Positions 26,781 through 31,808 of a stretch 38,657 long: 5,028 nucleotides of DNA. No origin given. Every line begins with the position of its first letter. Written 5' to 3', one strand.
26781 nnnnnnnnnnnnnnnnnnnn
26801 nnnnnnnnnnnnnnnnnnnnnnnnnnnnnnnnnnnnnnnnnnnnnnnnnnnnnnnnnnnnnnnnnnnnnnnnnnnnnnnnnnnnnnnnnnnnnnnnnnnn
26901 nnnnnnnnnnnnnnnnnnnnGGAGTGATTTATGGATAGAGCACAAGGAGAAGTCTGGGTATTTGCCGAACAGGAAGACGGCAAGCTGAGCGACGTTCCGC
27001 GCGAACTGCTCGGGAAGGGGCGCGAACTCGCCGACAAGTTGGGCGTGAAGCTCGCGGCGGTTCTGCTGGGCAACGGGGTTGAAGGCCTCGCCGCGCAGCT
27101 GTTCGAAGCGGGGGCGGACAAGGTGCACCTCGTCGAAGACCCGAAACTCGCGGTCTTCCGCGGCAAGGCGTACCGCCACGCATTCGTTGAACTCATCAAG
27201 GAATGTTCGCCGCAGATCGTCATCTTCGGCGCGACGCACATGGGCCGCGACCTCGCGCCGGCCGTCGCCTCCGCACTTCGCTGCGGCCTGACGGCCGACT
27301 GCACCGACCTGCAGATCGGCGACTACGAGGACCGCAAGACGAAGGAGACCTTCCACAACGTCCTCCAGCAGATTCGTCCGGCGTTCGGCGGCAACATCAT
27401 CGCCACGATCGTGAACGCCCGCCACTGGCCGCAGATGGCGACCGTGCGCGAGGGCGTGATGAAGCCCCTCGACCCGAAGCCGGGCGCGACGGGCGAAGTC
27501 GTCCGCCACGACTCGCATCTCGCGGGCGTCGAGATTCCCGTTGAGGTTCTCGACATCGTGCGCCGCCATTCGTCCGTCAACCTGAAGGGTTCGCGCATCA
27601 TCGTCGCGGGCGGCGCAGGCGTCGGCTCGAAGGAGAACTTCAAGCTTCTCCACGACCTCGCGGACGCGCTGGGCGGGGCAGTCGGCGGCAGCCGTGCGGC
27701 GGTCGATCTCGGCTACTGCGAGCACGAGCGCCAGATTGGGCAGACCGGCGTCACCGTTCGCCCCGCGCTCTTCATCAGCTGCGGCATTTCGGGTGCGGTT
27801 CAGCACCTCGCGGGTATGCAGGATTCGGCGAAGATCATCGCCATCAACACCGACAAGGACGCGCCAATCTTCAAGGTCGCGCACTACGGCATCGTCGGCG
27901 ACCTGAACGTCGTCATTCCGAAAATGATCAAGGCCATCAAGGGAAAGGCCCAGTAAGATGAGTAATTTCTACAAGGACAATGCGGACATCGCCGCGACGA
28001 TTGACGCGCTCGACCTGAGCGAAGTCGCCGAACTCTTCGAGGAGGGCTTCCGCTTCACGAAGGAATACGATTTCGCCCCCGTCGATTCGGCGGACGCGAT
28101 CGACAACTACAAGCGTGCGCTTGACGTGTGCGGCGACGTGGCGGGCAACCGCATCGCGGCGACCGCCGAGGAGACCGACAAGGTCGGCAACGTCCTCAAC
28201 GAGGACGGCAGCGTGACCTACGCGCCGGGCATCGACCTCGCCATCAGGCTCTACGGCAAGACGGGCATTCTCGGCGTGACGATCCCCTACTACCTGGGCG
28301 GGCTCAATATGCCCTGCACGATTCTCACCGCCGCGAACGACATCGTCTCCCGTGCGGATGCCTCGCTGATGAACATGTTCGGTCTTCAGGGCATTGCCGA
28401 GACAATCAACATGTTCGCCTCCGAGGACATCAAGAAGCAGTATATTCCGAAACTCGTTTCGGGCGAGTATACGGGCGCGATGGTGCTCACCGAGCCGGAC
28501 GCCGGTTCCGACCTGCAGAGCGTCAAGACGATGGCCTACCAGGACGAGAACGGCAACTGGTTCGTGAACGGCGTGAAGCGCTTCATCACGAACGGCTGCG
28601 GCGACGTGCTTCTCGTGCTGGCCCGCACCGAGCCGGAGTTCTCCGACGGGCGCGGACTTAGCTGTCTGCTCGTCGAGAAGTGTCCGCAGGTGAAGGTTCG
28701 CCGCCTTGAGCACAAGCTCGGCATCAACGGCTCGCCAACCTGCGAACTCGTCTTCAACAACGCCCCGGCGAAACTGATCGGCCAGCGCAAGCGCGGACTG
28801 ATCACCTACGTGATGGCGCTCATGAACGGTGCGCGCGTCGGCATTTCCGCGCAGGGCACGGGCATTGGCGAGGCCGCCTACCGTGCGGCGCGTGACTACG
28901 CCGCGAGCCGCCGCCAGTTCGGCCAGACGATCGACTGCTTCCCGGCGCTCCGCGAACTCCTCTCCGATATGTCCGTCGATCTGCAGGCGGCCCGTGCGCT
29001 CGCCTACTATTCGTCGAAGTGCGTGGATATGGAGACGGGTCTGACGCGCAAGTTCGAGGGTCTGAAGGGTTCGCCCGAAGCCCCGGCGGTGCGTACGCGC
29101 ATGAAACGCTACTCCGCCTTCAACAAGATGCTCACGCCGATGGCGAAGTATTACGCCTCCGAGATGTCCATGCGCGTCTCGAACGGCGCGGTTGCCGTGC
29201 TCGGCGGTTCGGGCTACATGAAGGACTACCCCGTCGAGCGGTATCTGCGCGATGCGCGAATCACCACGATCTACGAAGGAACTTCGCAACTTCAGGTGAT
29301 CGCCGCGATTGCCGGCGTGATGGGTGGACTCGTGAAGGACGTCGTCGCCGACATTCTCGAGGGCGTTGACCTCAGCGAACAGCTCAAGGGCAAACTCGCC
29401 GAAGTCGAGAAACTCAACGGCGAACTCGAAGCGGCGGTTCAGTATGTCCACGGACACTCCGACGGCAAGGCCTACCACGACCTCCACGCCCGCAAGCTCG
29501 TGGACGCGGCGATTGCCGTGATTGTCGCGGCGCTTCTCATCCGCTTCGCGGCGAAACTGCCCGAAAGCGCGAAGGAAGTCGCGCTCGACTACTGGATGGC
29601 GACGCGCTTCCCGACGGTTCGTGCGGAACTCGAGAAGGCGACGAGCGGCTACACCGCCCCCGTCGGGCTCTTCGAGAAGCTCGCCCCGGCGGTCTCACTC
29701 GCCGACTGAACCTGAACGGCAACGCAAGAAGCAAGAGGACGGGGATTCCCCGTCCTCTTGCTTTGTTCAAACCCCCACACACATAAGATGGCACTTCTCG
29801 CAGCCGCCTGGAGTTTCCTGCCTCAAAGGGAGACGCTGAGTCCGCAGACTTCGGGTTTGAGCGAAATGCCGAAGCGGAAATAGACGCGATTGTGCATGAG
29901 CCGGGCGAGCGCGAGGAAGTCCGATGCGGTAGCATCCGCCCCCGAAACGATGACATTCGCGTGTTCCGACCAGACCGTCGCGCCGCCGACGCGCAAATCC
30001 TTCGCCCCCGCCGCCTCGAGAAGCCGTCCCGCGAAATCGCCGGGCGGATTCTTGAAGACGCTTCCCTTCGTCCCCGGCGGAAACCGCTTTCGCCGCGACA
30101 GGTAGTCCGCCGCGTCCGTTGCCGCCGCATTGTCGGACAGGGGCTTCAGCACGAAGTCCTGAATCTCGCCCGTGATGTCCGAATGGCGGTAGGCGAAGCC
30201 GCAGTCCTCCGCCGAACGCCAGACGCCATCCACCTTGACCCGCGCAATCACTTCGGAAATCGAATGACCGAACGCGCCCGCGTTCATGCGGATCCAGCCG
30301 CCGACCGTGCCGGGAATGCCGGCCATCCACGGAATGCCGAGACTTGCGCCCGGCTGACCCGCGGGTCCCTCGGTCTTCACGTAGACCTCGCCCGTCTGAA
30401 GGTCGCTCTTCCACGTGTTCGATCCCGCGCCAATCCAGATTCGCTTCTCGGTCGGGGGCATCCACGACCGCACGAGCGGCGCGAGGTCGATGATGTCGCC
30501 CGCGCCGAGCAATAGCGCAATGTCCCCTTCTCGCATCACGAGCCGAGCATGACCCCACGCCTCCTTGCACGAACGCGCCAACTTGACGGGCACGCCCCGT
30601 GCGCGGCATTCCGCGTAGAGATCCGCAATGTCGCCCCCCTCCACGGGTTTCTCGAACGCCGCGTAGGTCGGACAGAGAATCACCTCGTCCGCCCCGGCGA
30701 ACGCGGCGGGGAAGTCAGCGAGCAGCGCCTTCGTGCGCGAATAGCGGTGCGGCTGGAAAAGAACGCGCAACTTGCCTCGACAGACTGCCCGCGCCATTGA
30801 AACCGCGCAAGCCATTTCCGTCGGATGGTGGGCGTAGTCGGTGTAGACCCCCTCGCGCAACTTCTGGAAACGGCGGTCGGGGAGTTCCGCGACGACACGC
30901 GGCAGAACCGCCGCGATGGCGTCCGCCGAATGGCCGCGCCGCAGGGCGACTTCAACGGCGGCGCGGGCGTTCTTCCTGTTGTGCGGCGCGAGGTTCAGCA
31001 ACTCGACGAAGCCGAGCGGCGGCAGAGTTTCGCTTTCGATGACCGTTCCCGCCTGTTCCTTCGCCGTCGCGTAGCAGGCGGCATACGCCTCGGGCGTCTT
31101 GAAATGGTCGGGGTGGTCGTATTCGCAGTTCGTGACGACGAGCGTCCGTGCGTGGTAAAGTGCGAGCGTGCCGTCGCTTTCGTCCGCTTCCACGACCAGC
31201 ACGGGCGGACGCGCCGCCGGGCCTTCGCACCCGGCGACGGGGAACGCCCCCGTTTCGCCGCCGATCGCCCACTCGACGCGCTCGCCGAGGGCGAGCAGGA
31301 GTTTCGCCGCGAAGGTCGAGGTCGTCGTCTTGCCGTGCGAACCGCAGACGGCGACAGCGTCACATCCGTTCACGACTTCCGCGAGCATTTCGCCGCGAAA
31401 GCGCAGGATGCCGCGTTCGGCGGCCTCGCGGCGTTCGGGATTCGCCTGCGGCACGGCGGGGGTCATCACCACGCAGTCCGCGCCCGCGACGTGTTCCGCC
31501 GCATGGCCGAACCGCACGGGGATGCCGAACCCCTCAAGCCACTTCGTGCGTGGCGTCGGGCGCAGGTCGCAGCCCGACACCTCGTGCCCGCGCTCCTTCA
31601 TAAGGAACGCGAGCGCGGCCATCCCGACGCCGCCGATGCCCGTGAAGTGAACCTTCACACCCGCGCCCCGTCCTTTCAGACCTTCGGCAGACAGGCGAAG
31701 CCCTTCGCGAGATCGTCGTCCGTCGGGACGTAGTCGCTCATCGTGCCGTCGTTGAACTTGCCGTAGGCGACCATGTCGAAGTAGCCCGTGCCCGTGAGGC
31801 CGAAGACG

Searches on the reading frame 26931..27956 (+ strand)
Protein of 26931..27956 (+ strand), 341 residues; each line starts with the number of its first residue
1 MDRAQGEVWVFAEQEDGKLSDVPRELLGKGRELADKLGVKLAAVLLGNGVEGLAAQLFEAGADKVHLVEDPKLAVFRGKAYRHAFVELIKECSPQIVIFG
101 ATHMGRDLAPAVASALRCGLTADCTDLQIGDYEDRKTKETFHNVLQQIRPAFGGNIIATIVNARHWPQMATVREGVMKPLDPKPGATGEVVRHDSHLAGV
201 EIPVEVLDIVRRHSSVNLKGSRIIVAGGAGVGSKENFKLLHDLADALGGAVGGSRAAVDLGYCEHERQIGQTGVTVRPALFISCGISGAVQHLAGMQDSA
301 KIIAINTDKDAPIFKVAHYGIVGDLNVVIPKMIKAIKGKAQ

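Call 51: search_protein_families(library=pfam, proteins=[window:26931-27956:+], max_evalue=0.00001)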
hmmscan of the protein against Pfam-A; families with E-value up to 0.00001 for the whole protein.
window:26931-27956:+ (341 aa): 2 families
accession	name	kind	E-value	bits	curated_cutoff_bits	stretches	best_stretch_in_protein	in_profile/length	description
PF01012.27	ETF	-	2.6e-45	154.9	26.7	1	8-194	1-177/181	Electron transfer flavoprotein domain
PF00766.25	ETF_alpha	-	1.5e-33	115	27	1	217-297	1-81/81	Electron transfer flavoprotein FAD-binding domain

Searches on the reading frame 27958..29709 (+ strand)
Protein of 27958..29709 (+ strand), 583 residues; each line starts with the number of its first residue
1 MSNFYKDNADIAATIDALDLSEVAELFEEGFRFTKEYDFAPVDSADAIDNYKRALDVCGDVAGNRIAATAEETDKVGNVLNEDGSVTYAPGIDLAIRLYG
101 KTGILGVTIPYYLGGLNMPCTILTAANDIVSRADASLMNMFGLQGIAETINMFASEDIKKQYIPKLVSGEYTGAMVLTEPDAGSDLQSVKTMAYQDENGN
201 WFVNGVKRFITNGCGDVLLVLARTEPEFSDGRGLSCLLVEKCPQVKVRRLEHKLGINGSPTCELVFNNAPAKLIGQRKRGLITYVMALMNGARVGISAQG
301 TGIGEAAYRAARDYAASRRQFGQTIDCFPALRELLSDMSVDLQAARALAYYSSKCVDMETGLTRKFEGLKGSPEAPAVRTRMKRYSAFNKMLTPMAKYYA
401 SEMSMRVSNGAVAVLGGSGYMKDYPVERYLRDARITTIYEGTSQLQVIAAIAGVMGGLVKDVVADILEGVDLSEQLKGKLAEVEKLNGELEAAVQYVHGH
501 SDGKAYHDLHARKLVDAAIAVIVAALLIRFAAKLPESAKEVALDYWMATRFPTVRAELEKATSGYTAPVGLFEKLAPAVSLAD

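Call 51: search_protein_families(library=pfam, proteins=[window:27958-29709:+], max_evalue=0.00001)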
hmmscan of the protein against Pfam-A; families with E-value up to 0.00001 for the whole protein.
window:27958-29709:+ (583 aa): 5 families
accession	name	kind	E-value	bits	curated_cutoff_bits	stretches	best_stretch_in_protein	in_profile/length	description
PF00441.29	Acyl-CoA_dh_1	-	8.3e-32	110.8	22.4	2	390-448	85-143/150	Acyl-CoA dehydrogenase, C-terminal domain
PF02770.24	Acyl-CoA_dh_M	-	1.1e-23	83.6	33.3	1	174-268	1-96/97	Acyl-CoA dehydrogenase, middle domain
PF08028.16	Acyl-CoA_dh_2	-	1.8e-15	57.8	22.7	1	295-443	2-133/134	Acyl-CoA dehydrogenase, C-terminal domain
PF02771.21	Acyl-CoA_dh_N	-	2.9e-10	40.9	22.9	1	96-170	37-113/113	Acyl-CoA dehydrogenase, N-terminal domain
PF12186.13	AcylCoA_dehyd_C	-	9.9e-08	32.5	27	1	470-534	15-78/111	Acyl-CoA dehydrogenase C terminal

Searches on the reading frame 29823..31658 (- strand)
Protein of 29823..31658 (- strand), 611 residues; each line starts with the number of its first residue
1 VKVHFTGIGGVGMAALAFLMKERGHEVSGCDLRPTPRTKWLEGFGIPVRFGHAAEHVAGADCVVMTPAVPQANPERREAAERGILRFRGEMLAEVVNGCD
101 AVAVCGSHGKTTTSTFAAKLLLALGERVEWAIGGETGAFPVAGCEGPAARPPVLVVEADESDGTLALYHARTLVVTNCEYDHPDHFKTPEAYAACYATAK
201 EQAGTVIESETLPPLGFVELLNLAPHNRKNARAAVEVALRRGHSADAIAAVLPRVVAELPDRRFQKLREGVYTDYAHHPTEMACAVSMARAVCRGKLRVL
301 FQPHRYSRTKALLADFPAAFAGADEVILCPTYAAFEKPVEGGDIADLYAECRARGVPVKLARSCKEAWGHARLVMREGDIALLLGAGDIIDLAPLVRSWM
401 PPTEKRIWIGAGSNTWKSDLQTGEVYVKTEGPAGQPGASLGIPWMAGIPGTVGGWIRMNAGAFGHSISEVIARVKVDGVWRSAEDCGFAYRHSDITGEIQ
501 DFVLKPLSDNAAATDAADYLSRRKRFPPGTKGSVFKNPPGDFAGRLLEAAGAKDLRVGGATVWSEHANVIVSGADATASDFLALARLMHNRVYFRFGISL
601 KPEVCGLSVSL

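Call 51: search_protein_families(library=pfam, proteins=[window:29823-31658:-], max_evalue=0.00001)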
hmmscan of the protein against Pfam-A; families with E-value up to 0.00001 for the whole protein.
window:29823-31658:- (611 aa): 3 families
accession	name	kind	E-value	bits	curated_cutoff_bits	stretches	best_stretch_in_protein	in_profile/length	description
PF02873.21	MurB_C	-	5.3e-23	81.5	27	1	520-604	10-96/99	UDP-N-acetylenolpyruvoylglucosamine reductase, C-terminal domain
PF01225.30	Mur_ligase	-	4.3e-17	62.7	21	1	2-96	1-91/95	Mur ligase family, catalytic domain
PF02875.26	Mur_ligase_C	-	6.2e-15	56.6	28.4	1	262-387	1-127/127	Mur ligase, glutamate ligase domain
